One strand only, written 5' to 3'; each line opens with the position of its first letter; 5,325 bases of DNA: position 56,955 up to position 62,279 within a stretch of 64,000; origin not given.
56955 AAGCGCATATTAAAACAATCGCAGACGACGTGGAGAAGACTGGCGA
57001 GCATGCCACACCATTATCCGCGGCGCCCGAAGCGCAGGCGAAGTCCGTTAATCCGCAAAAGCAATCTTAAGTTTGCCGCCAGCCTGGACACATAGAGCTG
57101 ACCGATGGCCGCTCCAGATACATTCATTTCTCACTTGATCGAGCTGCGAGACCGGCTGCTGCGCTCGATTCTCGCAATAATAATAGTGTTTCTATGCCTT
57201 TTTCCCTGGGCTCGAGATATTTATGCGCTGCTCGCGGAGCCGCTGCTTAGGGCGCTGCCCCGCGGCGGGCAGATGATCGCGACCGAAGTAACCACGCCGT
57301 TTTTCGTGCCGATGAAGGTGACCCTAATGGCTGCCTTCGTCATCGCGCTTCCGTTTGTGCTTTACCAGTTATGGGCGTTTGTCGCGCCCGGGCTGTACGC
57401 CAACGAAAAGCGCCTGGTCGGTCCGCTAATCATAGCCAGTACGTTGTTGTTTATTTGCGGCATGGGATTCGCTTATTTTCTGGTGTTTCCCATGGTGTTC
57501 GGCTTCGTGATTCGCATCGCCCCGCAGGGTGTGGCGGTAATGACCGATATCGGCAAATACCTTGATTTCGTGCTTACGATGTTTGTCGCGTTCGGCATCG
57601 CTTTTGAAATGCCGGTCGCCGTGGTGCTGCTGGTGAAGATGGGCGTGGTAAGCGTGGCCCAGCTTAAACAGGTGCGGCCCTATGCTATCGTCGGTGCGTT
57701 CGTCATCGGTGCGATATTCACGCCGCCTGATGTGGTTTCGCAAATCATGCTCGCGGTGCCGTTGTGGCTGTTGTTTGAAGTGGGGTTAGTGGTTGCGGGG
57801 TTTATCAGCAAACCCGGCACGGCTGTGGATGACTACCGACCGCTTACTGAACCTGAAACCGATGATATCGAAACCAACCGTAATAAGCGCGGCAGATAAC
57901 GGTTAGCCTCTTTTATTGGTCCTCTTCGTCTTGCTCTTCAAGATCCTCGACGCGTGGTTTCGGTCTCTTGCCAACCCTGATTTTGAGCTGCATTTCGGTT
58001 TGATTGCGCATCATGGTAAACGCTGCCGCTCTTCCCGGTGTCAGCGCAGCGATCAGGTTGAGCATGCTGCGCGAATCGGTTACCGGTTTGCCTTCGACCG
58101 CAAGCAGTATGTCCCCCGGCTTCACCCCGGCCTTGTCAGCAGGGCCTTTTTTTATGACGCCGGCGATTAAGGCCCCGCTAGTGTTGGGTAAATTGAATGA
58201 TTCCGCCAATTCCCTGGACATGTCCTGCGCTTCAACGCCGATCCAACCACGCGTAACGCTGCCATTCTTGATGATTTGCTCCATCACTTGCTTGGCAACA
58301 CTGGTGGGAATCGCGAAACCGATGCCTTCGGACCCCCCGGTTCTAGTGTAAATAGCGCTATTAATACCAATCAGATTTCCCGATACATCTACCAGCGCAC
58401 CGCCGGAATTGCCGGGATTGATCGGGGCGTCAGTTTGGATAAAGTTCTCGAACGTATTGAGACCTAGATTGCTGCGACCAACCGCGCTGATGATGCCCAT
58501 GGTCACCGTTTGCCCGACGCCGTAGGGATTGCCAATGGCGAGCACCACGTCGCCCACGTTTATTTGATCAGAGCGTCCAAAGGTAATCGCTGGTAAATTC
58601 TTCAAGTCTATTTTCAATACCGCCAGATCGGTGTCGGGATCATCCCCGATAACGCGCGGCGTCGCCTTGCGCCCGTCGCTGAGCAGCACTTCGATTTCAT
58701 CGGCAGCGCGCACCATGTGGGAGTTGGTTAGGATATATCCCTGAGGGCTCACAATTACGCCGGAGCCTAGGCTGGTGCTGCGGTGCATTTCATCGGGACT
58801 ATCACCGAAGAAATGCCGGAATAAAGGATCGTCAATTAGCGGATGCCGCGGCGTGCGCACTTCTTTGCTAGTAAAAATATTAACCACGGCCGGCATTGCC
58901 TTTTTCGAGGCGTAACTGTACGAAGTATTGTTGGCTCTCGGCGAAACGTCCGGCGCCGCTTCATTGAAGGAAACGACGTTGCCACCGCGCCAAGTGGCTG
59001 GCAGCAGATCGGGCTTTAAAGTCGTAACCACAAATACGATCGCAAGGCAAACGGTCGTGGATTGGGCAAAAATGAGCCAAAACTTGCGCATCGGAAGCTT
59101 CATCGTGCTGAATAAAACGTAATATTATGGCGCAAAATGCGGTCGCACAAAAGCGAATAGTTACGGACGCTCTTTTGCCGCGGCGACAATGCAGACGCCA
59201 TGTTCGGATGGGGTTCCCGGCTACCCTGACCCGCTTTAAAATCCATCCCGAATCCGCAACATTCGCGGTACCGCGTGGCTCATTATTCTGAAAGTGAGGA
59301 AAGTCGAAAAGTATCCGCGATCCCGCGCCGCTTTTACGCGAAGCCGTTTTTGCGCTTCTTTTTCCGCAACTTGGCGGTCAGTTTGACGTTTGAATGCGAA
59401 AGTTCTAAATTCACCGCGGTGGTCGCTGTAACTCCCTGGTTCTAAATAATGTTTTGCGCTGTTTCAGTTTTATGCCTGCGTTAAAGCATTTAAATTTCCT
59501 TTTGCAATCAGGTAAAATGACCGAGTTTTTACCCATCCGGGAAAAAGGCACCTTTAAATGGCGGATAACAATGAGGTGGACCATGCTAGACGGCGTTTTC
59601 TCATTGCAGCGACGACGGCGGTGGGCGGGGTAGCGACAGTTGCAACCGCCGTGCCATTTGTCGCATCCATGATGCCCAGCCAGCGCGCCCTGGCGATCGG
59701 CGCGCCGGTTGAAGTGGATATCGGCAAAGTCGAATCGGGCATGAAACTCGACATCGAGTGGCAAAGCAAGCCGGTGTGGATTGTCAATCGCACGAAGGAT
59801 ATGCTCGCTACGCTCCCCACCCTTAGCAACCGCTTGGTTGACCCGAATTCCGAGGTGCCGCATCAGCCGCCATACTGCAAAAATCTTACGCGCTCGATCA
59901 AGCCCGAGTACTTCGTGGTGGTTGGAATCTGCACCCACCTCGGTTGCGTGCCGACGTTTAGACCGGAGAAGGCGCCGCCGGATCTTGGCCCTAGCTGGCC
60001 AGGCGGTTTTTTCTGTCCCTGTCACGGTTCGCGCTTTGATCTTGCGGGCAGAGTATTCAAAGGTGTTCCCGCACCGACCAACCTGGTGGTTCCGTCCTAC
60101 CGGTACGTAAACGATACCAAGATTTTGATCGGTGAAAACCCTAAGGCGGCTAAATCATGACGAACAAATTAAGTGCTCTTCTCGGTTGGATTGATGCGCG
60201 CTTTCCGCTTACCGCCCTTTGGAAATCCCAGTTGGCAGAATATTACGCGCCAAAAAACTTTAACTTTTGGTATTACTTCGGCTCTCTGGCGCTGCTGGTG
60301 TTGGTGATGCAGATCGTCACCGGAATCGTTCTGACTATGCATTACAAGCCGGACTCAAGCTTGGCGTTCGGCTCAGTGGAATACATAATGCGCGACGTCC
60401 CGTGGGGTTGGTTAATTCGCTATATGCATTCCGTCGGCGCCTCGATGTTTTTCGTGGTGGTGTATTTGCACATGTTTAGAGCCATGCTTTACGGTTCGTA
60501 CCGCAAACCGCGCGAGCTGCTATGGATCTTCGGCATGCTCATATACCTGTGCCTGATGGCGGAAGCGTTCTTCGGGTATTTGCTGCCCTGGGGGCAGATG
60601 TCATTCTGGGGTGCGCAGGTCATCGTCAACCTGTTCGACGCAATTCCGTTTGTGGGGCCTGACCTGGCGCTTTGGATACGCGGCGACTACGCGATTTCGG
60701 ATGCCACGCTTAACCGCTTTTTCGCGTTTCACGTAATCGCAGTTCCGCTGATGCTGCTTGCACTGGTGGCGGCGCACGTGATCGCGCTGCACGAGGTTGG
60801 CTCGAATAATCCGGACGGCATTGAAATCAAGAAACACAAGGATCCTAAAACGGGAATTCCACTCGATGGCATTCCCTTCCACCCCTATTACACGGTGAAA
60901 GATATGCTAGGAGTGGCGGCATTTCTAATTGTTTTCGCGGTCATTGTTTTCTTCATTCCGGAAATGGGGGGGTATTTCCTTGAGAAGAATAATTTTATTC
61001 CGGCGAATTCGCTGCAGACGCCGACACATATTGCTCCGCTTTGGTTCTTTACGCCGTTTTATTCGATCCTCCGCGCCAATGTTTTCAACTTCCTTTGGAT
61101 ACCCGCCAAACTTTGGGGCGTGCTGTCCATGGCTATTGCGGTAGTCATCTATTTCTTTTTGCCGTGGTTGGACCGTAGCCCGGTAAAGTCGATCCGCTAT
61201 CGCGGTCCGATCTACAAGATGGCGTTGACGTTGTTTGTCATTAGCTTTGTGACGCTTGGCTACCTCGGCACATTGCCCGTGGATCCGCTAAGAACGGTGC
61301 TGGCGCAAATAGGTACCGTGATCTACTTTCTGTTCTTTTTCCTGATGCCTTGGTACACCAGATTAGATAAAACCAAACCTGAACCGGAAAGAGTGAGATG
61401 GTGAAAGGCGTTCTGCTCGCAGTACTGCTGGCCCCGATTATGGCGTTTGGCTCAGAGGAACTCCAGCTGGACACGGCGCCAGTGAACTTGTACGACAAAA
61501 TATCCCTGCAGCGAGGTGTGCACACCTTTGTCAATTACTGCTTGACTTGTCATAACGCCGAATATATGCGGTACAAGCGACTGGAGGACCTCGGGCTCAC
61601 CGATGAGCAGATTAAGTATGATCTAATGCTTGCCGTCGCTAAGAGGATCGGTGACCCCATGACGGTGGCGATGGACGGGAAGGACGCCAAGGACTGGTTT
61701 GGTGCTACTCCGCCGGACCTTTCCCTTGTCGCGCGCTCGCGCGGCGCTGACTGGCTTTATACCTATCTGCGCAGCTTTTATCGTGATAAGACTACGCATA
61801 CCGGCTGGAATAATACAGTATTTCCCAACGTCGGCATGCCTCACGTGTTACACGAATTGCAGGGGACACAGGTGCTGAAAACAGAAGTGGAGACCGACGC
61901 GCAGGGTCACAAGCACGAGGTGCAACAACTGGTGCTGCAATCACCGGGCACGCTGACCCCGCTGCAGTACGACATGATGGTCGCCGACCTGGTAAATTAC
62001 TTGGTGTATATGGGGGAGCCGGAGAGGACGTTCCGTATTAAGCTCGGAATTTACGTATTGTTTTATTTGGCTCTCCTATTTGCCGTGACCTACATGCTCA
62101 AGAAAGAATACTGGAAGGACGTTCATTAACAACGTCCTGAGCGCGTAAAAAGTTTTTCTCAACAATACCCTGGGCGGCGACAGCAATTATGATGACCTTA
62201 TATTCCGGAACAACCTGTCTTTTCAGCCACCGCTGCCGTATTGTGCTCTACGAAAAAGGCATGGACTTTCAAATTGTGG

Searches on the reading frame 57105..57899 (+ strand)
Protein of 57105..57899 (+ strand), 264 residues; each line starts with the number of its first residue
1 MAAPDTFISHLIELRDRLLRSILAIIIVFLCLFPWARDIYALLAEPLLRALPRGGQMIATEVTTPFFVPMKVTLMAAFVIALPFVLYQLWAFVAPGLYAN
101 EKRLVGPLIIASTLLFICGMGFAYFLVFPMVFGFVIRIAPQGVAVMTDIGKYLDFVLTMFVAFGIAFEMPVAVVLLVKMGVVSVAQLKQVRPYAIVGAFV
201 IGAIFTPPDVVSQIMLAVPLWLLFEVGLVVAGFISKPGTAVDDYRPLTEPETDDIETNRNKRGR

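Call 96: search_protein_families(library=pfam, proteins=[window:57105-57899:+], max_evalue=1e-8)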
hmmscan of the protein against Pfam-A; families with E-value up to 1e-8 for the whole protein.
window:57105-57899:+ (264 aa): 1 family
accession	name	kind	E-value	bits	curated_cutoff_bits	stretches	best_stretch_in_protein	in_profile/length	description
PF00902.23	TatC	-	8.7e-74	248.2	25.1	1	9-219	1-208/208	Sec-independent protein translocase protein (TatC)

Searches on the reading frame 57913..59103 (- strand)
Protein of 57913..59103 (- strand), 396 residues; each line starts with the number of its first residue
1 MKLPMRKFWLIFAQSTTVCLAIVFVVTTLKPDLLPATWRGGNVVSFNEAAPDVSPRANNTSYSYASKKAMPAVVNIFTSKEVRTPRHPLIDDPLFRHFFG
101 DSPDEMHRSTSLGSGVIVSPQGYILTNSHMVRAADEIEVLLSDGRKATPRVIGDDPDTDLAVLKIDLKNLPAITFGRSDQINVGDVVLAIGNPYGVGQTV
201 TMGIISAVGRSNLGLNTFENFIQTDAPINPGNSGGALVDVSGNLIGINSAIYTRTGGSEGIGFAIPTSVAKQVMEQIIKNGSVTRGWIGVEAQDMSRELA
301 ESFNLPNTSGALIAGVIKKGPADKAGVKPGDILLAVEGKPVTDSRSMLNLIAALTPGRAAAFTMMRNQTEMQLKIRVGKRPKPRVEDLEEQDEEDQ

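Call 96: search_protein_families(library=pfam, proteins=[window:57913-59103:-], max_evalue=1e-8)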
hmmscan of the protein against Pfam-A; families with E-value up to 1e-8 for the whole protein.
window:57913-59103:- (396 aa): 4 families
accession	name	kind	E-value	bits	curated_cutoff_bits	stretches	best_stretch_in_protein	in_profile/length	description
PF13365.12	Trypsin_2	-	2e-34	119.8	27.6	1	113-247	1-144/144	Trypsin-like peptidase domain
PF00089.32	Trypsin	-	3.3e-18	66.7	20.6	1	111-271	25-217/220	Trypsin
PF13180.12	PDZ_2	-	1.2e-14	54.8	27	1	288-377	3-80/80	PDZ domain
PF17820.7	PDZ_6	-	1.6e-10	41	27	1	313-354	2-40/54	PDZ domain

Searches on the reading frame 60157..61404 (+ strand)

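Call 96: search_protein_families(library=pfam, proteins=[window:60157-61404:+], max_evalue=1e-8)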
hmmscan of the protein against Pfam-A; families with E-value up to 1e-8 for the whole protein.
window:60157-61404:+ (415 aa): 3 families
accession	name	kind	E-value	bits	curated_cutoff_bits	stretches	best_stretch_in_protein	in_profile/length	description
PF00033.24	Cytochrome_B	-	4.8e-67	225.9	27.2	1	28-215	3-189/189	Cytochrome b/b6/petB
PF13631.11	Cytochrom_B_N_2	-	3.9e-45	154.3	27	1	97-268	2-163/169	Cytochrome b(N-terminal)/b6/petB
PF00032.22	Cytochrom_B_C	-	1.7e-36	125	20.7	1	282-391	1-102/102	Cytochrome b(C-terminal)/b6/petD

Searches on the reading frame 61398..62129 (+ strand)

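Call 96: search_protein_families(library=pfam, proteins=[window:61398-62129:+], max_evalue=1e-8)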
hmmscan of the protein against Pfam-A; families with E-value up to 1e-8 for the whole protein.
window:61398-62129:+ (243 aa): 1 family
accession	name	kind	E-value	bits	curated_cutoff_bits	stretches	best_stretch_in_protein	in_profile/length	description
PF02167.20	Cytochrom_C1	-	1.3e-21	77.7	22.8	1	28-241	6-218/219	Cytochrome C1 family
